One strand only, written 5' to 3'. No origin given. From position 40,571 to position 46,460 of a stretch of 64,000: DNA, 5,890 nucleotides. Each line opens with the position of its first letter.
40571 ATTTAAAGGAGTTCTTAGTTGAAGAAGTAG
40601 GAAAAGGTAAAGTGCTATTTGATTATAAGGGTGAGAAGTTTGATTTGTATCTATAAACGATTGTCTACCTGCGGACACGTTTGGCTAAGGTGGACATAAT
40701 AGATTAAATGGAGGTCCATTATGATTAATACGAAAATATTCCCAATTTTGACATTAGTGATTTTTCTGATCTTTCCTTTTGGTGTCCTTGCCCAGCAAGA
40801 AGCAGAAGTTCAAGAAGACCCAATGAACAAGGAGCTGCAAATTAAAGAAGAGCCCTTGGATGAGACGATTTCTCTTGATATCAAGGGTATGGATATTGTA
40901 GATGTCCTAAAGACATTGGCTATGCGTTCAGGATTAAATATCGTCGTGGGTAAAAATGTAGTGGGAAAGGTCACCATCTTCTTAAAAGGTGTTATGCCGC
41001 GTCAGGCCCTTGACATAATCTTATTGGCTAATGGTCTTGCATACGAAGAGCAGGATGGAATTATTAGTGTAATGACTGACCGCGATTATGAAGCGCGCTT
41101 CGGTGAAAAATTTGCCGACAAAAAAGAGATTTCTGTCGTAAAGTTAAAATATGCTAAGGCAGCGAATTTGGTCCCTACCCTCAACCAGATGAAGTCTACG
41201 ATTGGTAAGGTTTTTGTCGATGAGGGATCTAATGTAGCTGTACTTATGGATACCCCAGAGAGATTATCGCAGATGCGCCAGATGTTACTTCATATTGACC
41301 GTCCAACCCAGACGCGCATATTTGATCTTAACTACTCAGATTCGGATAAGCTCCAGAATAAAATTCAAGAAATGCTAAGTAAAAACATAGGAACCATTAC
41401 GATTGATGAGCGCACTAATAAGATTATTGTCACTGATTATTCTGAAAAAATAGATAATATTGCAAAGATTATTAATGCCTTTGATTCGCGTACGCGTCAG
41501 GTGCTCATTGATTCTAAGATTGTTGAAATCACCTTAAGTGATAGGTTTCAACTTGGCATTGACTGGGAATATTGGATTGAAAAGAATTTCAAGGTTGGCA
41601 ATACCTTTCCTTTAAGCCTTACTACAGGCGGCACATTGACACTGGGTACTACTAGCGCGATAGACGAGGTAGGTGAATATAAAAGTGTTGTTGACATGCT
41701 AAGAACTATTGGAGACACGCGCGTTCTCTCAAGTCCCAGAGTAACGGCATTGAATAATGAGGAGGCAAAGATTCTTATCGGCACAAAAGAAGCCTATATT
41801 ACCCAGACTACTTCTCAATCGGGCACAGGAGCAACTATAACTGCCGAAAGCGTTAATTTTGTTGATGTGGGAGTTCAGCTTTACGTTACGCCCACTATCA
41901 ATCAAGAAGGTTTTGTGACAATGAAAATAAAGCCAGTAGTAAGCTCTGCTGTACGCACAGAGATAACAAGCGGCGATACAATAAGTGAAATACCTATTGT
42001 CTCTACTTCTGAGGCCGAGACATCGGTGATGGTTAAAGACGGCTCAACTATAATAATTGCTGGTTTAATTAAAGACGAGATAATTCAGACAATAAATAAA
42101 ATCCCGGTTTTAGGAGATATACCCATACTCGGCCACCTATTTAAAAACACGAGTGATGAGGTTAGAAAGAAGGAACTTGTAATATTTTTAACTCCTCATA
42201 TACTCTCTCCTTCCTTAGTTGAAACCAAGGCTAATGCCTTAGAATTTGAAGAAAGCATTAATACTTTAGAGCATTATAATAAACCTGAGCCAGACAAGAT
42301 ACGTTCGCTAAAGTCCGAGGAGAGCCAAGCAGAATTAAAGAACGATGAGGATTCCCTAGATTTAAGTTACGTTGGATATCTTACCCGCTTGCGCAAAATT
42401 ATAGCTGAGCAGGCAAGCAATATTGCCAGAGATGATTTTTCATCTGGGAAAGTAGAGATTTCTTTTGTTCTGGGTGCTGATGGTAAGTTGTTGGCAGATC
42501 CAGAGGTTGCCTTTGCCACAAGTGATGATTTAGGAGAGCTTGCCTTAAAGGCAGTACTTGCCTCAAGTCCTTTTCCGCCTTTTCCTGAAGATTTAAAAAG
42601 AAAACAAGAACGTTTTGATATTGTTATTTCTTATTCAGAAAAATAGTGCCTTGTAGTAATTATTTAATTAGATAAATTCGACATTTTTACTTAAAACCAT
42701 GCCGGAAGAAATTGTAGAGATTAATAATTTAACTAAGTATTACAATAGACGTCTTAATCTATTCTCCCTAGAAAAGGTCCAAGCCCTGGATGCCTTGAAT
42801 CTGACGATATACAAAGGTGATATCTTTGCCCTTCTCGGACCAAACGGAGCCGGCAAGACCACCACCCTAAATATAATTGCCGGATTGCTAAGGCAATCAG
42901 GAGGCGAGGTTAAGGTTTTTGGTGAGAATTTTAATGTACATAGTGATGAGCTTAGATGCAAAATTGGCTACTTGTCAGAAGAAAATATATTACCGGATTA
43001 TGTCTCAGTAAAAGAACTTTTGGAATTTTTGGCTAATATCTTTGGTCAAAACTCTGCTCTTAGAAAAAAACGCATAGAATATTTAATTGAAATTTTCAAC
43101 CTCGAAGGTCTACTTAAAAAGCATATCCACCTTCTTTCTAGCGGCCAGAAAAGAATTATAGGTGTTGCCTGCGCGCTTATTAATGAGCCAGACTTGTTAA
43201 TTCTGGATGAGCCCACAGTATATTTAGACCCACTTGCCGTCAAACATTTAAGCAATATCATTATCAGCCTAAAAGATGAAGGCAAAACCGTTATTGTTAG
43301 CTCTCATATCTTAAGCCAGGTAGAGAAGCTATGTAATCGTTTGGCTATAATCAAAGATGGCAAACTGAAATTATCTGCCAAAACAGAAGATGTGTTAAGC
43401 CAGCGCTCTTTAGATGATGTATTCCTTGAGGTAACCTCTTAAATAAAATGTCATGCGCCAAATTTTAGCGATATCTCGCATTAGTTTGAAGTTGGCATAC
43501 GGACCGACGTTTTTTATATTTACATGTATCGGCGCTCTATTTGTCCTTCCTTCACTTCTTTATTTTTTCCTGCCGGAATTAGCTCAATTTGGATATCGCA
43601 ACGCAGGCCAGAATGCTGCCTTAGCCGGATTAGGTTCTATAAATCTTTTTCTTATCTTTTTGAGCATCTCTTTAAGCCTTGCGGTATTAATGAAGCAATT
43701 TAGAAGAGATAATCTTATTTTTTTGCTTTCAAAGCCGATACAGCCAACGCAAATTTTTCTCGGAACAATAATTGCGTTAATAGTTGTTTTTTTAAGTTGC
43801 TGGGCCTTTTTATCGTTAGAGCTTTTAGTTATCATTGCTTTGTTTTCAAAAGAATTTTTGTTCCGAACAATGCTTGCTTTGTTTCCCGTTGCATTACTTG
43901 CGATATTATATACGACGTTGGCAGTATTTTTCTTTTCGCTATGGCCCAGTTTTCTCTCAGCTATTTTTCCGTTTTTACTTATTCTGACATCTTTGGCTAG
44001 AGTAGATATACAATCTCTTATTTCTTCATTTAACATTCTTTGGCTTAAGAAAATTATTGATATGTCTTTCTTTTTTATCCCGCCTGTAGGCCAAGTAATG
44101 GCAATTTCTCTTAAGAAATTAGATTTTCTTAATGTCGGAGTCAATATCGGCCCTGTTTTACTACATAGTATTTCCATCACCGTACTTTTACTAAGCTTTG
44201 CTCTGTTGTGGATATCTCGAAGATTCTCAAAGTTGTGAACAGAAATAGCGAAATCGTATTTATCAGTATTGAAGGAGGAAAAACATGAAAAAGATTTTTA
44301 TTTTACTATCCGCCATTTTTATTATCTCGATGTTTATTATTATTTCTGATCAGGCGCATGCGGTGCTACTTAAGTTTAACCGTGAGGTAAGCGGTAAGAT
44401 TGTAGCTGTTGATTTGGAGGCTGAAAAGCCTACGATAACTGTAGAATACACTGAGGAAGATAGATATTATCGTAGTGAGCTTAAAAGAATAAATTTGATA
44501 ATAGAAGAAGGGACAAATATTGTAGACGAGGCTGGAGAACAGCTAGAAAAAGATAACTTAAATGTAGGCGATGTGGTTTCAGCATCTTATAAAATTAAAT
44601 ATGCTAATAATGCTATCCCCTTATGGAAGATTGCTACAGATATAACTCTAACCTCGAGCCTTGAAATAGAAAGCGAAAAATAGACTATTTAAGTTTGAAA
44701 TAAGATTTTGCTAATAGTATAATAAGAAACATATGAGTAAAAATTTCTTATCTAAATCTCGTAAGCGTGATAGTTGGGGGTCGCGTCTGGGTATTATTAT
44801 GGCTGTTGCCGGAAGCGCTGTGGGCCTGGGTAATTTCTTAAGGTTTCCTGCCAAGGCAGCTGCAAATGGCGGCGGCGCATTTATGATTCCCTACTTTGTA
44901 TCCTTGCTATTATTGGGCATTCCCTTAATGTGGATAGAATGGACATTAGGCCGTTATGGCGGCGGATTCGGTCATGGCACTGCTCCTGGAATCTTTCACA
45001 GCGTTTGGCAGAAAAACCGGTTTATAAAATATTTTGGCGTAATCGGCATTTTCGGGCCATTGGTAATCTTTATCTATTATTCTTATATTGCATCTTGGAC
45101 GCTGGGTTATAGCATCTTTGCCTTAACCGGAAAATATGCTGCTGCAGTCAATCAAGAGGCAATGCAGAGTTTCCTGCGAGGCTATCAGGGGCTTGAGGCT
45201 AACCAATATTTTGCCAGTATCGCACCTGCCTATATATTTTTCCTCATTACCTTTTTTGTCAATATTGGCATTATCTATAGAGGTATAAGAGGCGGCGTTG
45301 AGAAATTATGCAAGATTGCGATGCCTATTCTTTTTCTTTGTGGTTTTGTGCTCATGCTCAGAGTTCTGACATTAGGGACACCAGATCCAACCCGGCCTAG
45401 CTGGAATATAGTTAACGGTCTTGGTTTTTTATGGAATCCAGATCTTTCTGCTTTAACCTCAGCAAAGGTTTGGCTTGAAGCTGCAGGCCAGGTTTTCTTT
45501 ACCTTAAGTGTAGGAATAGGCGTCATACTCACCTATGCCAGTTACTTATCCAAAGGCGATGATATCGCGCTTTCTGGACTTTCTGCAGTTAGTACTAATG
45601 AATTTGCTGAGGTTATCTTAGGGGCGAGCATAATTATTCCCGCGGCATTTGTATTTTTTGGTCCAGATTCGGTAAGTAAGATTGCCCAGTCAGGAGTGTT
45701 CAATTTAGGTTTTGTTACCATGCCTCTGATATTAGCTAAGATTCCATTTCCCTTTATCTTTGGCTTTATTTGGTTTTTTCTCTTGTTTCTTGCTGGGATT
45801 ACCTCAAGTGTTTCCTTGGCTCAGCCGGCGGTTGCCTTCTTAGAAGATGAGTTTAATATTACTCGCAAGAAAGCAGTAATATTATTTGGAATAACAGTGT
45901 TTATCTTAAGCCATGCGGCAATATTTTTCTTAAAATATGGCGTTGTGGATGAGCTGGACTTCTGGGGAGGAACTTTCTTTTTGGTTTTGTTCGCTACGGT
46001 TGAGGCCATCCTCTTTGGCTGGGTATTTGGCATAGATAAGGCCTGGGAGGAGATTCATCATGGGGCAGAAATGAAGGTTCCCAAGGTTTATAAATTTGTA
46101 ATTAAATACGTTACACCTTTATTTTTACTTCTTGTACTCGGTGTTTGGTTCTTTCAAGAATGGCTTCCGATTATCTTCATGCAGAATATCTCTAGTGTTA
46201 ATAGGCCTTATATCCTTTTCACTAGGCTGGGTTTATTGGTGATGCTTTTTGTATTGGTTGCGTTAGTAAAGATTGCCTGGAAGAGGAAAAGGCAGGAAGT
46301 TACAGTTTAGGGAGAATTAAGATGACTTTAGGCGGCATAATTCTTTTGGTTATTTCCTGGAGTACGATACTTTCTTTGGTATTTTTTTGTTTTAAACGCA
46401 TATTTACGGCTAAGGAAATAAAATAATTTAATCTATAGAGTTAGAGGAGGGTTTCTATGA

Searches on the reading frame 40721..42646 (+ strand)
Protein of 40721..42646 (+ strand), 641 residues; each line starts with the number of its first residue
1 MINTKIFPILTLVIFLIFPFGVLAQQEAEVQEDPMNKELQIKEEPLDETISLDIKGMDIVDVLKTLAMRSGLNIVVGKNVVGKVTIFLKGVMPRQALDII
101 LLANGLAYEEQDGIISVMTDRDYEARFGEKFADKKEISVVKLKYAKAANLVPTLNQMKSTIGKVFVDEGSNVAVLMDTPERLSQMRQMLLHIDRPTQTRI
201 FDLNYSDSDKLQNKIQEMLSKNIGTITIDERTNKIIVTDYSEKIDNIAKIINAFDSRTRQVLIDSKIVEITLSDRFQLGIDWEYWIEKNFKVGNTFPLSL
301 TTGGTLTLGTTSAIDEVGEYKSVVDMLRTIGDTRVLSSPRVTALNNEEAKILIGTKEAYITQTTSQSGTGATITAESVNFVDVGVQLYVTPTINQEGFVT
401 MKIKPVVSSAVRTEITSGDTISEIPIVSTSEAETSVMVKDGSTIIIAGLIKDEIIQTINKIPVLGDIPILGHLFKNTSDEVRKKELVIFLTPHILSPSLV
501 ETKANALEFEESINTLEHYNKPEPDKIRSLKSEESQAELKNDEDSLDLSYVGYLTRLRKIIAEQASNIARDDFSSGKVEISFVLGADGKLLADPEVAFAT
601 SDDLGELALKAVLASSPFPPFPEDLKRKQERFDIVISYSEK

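Call 29: search_protein_families(library=pfam, proteins=[window:40721-42646:+], max_evalue=0.00001)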
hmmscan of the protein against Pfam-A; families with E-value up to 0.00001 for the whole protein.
window:40721-42646:+ (641 aa): 2 families
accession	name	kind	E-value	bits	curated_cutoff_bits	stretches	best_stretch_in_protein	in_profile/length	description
PF00263.26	Secretin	-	1.3e-48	165.2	27.5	1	327-495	2-168/169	Bacterial type II and III secretion system protein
PF03958.22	Secretin_N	-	7e-24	84.3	28.2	2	198-260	1-69/69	Bacterial type II/III secretion system short domain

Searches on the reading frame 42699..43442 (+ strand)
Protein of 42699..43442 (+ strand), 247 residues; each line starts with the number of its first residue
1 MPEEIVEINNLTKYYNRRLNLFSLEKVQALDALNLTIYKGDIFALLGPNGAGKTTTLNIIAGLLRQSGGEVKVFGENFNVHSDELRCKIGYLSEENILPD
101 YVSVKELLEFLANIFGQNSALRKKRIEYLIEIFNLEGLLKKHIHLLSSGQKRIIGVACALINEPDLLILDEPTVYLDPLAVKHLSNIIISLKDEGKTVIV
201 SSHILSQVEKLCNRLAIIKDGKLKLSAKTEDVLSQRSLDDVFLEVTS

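Call 29: search_protein_families(library=pfam, proteins=[window:42699-43442:+], max_evalue=0.00001)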
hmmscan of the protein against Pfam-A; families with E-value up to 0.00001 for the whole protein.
window:42699-43442:+ (247 aa): 2 families
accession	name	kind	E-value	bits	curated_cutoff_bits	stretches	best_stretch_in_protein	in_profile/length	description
PF00005.33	ABC_tran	-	3.7e-29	102.5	25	1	30-173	1-136/137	ABC transporter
PF13304.12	AAA_21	-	1.7e-14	55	27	1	143-204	235-299/304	AAA domain, putative AbiEii toxin, Type IV TA system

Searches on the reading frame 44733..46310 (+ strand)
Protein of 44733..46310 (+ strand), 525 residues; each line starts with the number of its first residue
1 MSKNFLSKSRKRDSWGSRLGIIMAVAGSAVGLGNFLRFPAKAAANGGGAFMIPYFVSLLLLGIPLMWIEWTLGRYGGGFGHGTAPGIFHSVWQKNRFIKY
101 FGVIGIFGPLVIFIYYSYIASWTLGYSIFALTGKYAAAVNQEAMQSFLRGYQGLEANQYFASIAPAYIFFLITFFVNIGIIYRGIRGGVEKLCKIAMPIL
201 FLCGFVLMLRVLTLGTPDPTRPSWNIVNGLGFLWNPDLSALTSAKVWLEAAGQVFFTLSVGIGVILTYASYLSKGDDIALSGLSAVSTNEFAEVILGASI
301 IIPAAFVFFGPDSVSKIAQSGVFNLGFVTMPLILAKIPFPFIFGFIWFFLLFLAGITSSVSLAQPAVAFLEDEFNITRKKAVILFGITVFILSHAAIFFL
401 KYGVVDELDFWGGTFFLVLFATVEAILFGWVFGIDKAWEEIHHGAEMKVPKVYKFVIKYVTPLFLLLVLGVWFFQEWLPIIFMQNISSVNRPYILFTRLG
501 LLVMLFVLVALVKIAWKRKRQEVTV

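Call 29: search_protein_families(library=pfam, proteins=[window:44733-46310:+], max_evalue=0.00001)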
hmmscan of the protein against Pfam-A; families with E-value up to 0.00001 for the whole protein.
window:44733-46310:+ (525 aa): 1 family
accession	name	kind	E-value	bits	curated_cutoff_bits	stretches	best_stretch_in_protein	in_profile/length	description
PF00209.24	SNF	-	2.3e-52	178.8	27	2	170-473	180-481/524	Sodium:neurotransmitter symporter family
